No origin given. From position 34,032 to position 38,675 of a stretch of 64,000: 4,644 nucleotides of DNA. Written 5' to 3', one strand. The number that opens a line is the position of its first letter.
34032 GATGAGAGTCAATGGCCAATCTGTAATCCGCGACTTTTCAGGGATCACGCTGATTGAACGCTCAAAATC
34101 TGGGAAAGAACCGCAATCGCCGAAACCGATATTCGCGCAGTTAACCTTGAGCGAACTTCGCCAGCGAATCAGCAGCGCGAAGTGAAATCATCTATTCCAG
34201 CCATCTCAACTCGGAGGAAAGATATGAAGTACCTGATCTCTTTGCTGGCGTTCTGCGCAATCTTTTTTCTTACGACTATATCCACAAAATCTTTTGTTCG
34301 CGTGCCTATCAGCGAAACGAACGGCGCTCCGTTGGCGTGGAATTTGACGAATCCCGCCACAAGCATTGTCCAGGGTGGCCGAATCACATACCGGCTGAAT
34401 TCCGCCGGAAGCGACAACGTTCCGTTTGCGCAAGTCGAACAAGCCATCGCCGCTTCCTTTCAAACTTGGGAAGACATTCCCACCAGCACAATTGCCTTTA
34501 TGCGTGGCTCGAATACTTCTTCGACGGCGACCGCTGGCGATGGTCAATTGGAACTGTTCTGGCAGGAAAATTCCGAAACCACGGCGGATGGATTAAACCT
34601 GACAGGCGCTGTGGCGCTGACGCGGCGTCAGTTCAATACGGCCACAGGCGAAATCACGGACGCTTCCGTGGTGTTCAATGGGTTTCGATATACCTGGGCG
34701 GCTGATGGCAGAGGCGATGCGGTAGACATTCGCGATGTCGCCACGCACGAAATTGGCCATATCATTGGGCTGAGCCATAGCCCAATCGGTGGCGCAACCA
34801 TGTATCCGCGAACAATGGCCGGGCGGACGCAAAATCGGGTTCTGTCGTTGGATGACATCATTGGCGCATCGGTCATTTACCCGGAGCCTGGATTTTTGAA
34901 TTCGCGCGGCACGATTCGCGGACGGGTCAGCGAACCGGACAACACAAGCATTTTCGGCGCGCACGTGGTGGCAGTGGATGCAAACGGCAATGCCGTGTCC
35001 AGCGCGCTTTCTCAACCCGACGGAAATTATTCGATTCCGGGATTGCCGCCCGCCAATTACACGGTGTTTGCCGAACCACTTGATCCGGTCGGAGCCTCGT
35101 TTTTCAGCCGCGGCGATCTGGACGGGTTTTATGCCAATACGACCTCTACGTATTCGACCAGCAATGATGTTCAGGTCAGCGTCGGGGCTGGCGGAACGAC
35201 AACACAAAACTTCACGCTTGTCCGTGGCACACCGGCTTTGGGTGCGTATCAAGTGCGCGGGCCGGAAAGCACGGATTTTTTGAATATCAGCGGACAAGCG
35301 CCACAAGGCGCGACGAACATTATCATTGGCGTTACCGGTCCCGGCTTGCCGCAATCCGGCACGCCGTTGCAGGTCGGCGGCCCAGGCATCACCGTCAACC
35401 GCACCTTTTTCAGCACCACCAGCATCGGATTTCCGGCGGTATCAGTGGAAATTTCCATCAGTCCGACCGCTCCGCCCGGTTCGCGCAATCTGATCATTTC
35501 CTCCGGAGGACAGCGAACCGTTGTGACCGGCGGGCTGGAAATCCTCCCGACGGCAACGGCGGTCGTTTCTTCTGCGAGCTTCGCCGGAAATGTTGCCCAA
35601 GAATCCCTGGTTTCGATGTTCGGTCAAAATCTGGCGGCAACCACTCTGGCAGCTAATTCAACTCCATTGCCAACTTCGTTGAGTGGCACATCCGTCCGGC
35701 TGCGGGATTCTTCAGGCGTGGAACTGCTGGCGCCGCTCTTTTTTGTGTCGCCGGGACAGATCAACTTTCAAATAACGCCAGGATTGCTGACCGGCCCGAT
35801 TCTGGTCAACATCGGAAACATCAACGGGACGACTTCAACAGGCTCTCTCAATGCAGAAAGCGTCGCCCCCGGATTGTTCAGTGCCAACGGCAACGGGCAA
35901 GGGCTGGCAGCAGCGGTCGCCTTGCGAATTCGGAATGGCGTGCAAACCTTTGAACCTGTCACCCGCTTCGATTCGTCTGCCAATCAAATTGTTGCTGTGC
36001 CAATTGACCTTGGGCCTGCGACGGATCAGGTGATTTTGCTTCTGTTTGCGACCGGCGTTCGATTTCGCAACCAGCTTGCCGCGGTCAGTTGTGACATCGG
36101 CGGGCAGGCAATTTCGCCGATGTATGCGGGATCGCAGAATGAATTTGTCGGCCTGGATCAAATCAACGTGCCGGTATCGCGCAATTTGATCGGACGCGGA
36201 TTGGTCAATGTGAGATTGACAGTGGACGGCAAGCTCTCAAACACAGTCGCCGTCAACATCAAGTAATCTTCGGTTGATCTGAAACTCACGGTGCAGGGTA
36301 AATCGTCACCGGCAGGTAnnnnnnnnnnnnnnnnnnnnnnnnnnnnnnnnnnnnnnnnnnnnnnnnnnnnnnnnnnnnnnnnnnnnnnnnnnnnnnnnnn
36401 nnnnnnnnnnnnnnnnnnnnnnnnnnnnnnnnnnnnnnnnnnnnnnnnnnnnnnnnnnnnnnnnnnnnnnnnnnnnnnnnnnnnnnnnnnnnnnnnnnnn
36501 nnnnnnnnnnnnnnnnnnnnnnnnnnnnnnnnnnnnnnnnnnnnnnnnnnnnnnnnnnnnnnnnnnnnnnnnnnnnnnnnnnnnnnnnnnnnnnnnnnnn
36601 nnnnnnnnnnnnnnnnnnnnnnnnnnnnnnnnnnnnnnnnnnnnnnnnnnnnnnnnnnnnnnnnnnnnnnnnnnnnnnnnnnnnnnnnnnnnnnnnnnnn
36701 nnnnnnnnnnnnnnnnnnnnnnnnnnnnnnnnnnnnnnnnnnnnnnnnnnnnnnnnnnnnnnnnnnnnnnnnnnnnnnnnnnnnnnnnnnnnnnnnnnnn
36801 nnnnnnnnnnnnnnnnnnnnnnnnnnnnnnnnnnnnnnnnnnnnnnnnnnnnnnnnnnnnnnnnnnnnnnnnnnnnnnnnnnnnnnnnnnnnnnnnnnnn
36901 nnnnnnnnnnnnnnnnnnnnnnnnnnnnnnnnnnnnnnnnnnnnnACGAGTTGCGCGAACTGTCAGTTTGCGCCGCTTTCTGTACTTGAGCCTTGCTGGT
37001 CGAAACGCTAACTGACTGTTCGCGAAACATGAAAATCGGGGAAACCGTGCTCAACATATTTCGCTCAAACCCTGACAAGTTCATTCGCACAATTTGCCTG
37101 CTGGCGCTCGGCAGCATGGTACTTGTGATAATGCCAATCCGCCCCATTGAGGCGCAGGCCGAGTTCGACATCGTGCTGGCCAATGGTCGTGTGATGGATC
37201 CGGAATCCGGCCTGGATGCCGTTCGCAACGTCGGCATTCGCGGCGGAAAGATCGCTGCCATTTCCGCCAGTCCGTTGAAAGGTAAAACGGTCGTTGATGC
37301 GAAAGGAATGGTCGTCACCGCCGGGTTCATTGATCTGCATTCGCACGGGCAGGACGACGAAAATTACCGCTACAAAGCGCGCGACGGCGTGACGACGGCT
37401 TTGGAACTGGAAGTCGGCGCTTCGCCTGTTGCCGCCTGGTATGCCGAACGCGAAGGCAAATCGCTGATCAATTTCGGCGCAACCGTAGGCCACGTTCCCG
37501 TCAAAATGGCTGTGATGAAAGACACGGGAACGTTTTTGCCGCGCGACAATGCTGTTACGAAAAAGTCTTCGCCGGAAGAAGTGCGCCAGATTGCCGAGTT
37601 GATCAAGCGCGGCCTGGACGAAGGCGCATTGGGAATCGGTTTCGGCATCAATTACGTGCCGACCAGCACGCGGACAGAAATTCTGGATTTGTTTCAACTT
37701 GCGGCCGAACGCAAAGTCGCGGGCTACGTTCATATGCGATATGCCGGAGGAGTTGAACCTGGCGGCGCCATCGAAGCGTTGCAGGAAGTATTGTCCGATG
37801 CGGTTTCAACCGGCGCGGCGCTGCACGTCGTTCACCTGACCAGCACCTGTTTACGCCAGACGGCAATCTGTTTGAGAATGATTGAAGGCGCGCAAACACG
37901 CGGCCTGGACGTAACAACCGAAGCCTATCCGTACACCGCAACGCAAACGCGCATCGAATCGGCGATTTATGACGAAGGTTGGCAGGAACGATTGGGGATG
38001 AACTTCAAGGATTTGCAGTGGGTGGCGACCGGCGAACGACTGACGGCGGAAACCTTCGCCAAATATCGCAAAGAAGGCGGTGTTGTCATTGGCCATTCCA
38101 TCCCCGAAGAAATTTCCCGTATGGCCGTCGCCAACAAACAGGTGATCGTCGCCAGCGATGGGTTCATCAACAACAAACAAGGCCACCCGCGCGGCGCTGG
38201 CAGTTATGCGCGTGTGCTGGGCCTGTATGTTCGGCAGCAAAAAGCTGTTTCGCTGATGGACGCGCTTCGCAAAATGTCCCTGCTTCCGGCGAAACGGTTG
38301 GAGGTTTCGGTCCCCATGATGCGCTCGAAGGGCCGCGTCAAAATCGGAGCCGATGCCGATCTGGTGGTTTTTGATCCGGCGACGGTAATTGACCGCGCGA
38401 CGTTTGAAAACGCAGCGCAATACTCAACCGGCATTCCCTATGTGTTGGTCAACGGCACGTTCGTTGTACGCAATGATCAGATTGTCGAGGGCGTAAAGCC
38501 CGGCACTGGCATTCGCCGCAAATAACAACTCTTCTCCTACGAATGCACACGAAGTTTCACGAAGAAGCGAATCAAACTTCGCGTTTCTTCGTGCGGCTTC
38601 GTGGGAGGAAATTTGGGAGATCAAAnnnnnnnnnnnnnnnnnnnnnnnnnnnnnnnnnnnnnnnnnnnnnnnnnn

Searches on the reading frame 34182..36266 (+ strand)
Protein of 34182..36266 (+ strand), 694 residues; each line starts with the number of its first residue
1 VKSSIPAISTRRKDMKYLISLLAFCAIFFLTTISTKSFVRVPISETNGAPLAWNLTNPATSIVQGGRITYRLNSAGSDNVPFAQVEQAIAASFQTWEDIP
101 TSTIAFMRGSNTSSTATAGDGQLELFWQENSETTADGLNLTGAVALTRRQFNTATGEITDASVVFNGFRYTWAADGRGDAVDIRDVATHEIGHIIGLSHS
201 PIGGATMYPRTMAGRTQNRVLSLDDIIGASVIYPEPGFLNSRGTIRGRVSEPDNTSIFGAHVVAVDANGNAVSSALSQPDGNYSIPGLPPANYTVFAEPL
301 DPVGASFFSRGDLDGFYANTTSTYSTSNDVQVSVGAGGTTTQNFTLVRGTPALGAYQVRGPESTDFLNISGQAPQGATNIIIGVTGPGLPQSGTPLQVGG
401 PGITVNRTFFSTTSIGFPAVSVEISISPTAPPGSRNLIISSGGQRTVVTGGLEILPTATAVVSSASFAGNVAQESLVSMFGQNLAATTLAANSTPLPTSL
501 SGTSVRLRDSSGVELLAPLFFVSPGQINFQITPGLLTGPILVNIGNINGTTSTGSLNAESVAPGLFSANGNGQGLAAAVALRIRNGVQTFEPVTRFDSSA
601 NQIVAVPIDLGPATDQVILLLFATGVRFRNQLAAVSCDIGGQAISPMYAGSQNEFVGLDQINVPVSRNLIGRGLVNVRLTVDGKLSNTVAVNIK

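Call 68: search_protein_families(library=pfam, proteins=[window:34182-36266:+], max_evalue=0.001)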
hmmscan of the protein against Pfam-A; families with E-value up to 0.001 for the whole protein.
window:34182-36266:+ (694 aa): 4 families
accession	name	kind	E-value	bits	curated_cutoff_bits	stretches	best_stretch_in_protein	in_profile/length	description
PF00413.30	Peptidase_M10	-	1.2e-14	55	24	1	67-233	6-158/159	Matrixin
PF13620.12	CarboxypepD_reg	-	1.3e-12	48.3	32.3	1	244-346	1-81/82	Carboxypeptidase regulatory-like domain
PF13583.11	Reprolysin_4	-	0.00034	20.8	22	1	44-200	20-152/203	Metallo-peptidase family M12B Reprolysin-like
PF13582.12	Reprolysin_3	-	0.00069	20.6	22.4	0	104-200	28-123/123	Metallo-peptidase family M12B Reprolysin-like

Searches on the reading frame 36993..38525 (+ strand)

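Call 68: search_protein_families(library=pfam, proteins=[window:36993-38525:+], max_evalue=0.001)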
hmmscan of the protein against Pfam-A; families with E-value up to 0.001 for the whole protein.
window:36993-38525:+ (510 aa): 2 families
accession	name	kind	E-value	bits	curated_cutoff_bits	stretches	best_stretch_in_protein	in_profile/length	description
PF07969.17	Amidohydro_3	-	7.6e-22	78.9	29.7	1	100-492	2-472/472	Amidohydrolase family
PF01979.26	Amidohydro_1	-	4.5e-14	52.9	25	2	107-254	1-156/345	Amidohydrolase family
